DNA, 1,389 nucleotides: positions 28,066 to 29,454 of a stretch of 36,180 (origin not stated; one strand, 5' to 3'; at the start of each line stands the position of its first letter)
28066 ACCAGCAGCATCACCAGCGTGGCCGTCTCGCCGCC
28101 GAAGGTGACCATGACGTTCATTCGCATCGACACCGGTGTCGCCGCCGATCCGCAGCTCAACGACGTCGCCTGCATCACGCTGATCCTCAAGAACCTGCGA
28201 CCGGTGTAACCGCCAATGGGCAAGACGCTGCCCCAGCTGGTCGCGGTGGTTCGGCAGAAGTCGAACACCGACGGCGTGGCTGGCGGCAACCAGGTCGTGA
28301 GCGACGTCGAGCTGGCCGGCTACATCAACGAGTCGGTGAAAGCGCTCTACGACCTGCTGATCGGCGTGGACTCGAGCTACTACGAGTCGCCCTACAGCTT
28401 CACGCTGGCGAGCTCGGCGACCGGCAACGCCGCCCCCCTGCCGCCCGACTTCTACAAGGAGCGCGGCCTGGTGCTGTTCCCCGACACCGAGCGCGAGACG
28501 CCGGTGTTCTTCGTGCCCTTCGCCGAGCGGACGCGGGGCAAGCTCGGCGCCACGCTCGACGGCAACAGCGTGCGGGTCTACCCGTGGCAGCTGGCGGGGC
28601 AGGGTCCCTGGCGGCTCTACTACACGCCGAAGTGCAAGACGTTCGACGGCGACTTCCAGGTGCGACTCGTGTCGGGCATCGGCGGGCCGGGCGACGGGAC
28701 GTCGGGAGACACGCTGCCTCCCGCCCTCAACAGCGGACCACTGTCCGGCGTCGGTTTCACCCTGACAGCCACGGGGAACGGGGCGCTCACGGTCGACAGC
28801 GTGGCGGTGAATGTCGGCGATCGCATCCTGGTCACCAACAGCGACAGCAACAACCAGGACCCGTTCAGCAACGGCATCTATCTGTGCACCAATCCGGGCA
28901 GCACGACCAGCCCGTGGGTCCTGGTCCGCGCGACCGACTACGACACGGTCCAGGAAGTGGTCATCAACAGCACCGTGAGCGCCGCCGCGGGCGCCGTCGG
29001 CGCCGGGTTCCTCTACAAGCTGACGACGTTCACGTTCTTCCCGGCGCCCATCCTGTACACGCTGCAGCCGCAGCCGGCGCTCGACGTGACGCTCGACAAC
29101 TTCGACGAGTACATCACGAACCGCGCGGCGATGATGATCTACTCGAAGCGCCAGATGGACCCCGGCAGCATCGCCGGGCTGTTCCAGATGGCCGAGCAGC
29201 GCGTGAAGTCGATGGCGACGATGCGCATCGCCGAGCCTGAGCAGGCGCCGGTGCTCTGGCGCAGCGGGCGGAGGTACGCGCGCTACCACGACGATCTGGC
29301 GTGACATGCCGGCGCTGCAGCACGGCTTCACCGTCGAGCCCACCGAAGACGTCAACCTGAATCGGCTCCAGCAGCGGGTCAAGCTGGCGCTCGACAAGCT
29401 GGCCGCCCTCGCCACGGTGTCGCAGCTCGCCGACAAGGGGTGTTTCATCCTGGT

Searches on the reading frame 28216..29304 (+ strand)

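Call 11: search_protein_families(library=pfam, proteins=[window:28216-29304:+], max_evalue=0.01)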
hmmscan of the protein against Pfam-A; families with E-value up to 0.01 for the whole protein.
window:28216-29304:+ (362 aa): 0 families

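Call 14: search_protein_families(library=phrogs, proteins=[window:28216-29304:+], max_evalue=0.01)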
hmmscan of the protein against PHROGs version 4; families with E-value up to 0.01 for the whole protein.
window:28216-29304:+ (362 aa): 7 families
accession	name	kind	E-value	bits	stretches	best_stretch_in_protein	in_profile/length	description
phrog_30390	-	unknown function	4.5e-11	42.9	1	180-265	536-617/766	-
phrog_17264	-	unknown function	1e-08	36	1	186-273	10-86/147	-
phrog_8745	-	tail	3.4e-08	32.2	1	176-265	674-769/1803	tail fiber protein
phrog_2647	-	head and packaging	1e-06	29.1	1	186-270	132-206/336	head decoration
phrog_27782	-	unknown function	4.6e-06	26.6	1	185-270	178-252/644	-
phrog_11518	-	tail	1.5e-05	24.5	1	188-271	180-252/812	tail fiber protein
phrog_16867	-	unknown function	0.00018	21.2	1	188-274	89-164/631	-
